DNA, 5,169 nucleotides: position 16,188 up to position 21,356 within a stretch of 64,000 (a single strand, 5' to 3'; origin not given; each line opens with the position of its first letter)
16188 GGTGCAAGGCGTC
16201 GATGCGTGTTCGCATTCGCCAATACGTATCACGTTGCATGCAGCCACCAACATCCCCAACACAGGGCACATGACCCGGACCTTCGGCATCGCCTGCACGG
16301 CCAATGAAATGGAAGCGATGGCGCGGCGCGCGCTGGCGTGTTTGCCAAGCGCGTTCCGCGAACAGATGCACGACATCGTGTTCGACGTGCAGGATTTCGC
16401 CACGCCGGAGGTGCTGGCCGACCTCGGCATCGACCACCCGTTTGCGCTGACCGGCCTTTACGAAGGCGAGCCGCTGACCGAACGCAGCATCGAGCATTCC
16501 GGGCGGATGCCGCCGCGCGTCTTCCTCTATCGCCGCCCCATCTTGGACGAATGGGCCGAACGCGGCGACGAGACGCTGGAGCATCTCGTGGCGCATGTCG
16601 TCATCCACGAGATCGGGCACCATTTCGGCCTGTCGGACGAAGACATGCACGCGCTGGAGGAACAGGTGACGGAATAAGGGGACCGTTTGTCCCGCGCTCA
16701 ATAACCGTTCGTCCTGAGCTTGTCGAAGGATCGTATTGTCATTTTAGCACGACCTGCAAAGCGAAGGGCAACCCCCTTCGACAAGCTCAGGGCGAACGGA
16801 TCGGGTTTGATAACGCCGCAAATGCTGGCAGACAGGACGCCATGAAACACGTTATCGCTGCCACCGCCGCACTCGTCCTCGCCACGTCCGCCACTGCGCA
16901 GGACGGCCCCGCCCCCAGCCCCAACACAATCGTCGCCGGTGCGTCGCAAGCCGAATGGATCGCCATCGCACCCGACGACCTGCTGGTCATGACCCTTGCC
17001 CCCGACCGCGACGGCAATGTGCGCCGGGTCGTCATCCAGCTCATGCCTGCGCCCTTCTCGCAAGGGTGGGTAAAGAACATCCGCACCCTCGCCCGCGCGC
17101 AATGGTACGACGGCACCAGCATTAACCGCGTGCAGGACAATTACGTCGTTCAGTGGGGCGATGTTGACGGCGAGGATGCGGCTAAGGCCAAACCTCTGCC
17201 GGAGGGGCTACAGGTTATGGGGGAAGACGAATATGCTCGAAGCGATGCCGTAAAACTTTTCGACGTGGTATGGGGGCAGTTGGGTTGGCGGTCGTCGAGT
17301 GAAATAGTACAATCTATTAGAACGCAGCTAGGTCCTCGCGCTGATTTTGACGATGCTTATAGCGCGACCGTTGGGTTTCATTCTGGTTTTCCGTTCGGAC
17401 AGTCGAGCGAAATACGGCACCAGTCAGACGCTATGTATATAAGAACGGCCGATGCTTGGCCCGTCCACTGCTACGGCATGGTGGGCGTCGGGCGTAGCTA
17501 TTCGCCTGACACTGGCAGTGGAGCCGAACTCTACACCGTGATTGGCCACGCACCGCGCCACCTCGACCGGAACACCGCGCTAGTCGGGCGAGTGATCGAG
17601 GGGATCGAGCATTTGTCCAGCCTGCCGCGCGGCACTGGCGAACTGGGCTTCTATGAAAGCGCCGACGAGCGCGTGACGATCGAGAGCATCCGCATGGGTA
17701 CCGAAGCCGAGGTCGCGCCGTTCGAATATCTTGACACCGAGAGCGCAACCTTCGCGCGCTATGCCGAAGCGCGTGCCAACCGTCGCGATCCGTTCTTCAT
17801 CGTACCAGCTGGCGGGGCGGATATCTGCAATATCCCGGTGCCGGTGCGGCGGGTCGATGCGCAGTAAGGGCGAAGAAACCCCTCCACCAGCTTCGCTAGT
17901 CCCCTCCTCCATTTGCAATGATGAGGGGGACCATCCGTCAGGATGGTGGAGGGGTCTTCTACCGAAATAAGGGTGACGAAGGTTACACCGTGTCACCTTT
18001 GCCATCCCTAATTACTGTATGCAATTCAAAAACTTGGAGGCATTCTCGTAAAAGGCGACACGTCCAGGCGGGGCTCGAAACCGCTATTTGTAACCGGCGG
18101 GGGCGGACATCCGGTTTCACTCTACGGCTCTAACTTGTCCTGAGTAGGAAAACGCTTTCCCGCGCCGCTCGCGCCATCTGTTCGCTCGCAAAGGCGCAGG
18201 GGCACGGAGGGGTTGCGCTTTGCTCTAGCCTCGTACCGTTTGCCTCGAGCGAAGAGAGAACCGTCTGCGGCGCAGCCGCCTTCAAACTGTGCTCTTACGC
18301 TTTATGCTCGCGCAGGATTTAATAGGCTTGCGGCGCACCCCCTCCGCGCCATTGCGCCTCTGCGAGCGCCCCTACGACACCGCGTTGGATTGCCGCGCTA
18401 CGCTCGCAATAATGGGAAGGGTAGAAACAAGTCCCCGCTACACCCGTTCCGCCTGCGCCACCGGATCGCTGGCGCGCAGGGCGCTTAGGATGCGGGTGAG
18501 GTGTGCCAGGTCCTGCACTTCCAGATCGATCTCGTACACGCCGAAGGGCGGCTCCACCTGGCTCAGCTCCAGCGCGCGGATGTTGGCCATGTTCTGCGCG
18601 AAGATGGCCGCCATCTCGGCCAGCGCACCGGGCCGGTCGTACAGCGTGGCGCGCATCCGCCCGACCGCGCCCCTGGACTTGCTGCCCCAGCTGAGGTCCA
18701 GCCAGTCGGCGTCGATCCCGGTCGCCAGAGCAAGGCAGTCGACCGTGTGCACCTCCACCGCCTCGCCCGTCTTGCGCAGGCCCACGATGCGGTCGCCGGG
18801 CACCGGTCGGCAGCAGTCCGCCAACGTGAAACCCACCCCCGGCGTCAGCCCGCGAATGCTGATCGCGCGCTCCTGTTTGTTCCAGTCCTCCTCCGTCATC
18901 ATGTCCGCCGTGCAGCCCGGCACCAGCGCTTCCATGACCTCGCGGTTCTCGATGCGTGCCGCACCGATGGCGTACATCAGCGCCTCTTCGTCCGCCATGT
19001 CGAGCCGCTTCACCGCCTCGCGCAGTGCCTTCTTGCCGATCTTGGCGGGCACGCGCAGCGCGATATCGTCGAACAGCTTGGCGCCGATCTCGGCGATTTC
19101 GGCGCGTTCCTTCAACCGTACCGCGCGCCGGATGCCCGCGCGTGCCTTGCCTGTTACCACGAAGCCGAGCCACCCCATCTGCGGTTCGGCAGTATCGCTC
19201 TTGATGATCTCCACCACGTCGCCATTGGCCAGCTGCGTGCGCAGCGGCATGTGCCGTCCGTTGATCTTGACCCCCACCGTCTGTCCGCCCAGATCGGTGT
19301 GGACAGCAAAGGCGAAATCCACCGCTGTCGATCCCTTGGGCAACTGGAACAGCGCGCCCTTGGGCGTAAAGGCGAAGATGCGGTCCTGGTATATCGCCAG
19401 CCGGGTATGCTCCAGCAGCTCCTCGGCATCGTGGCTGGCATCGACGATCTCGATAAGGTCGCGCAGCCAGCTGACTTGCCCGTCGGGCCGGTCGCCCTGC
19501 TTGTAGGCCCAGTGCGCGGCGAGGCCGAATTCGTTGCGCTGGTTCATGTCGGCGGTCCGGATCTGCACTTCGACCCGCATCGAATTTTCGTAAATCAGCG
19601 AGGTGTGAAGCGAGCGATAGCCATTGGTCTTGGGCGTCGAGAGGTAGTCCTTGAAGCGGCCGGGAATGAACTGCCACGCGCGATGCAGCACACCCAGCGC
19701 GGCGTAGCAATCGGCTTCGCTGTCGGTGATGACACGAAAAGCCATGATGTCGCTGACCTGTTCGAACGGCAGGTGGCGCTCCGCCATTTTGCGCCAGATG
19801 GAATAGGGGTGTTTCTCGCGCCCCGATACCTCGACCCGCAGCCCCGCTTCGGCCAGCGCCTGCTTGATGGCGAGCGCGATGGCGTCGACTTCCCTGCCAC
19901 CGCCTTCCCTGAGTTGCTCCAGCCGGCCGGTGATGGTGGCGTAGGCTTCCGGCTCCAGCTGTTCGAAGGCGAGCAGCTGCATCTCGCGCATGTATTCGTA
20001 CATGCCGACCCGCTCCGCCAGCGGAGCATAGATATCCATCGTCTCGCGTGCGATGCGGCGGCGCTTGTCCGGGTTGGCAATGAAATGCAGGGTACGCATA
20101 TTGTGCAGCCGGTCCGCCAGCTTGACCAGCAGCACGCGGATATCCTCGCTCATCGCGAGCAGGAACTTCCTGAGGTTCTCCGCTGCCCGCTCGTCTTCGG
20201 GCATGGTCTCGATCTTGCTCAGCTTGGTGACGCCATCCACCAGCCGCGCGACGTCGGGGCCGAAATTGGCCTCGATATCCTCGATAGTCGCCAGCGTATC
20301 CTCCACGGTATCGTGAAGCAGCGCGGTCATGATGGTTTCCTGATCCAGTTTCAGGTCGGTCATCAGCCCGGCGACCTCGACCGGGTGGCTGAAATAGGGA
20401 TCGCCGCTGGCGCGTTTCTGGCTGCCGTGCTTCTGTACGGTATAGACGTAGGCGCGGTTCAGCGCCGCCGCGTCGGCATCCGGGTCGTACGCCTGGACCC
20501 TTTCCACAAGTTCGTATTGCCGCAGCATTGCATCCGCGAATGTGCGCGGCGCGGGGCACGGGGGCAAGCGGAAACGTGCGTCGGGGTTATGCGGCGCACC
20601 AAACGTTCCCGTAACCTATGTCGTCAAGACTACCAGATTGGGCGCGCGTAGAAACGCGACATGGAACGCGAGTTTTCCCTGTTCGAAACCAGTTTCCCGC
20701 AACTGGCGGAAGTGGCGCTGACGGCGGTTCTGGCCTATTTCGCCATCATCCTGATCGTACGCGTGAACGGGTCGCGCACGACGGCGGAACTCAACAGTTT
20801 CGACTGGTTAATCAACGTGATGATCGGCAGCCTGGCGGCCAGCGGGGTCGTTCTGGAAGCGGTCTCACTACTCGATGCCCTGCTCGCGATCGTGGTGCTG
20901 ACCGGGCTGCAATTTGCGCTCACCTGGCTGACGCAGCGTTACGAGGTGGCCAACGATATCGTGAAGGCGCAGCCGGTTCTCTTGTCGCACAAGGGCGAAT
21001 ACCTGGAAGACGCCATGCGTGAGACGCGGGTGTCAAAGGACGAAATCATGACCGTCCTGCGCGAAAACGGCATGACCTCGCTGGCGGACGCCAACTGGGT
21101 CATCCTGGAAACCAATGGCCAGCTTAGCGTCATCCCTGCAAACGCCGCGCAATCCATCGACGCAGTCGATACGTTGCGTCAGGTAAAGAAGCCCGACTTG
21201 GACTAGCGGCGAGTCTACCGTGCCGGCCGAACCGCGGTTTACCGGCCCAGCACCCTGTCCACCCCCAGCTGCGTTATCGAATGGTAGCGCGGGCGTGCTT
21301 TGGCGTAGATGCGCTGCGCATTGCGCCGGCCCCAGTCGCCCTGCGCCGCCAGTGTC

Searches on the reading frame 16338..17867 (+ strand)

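Call 4: search_protein_families(library=pfam, proteins=[window:16338-17867:+], max_evalue=0.01)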
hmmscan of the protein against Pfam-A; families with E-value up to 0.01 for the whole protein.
window:16338-17867:+ (509 aa): 1 family
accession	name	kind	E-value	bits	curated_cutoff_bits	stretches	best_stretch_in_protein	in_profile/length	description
PF00160.26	Pro_isomerase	-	5.1e-12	46.7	21.7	1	245-450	25-156/159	Cyclophilin type peptidyl-prolyl cis-trans isomerase/CLD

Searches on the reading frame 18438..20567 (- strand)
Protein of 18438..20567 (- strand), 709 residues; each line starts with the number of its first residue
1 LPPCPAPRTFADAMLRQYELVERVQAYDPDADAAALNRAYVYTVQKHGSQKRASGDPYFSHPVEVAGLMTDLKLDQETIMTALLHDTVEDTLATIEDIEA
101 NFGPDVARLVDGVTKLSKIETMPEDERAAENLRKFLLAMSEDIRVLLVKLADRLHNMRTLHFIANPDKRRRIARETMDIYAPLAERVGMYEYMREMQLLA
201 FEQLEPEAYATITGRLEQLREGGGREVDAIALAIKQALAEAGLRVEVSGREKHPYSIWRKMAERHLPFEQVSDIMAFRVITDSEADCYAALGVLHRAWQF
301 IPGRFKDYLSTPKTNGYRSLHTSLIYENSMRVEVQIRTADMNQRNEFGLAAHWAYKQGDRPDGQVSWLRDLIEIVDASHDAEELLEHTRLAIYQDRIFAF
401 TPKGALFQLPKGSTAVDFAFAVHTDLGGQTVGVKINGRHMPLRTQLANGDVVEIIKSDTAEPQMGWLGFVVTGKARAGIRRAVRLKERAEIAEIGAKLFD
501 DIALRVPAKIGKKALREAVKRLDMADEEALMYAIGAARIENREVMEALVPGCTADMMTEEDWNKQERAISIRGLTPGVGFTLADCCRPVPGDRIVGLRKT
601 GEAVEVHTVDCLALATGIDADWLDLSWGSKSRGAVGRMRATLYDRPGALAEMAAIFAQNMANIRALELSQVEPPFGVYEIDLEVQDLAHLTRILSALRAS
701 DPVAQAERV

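Call 38: search_protein_families(library=pfam, proteins=[window:18438-20567:-], max_evalue=0.001)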
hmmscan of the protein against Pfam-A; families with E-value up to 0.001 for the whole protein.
window:18438-20567:- (709 aa): 7 families
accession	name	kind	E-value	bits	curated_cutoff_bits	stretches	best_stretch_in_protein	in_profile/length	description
PF13328.12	HD_4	-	1e-50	172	27.2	1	39-189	1-155/156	HD domain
PF04607.23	RelA_SpoT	-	1.1e-39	135.6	27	1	249-358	1-111/113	Region found in RelA / SpoT proteins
PF19296.4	RelA_AH_RIS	-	9.9e-23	81.6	23.8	2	469-558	3-92/185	RelA/SpoT, AH and RIS domains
PF02824.27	TGS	-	4.3e-19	68.8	22.2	1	397-456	1-60/60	TGS domain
PF13291.12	ACT_4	-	1e-10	42.6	27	1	637-708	8-80/80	ACT domain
PF01966.28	HD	-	3e-10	40.8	22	1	58-157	1-116/116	HD domain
PF01842.31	ACT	-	1.3e-06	28.5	27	1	641-699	6-63/66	ACT domain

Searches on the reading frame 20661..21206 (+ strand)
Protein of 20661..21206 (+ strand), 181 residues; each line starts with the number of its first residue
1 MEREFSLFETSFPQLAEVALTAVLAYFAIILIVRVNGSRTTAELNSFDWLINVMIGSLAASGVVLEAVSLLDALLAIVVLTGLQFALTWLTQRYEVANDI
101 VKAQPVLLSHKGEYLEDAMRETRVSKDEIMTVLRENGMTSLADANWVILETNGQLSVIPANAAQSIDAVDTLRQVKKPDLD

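Call 38: search_protein_families(library=pfam, proteins=[window:20661-21206:+], max_evalue=0.001)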
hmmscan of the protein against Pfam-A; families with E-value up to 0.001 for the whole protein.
window:20661-21206:+ (181 aa): 2 families
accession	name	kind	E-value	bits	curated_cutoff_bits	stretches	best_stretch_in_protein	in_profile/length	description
PF04239.17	DUF421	-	1.2e-15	57.5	23.6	1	94-168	3-77/129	YetF C-terminal domain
PF20730.2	YetF_N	-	3.7e-05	23.9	26.5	1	17-89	3-75/76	YetF N-terminal transmembrane domain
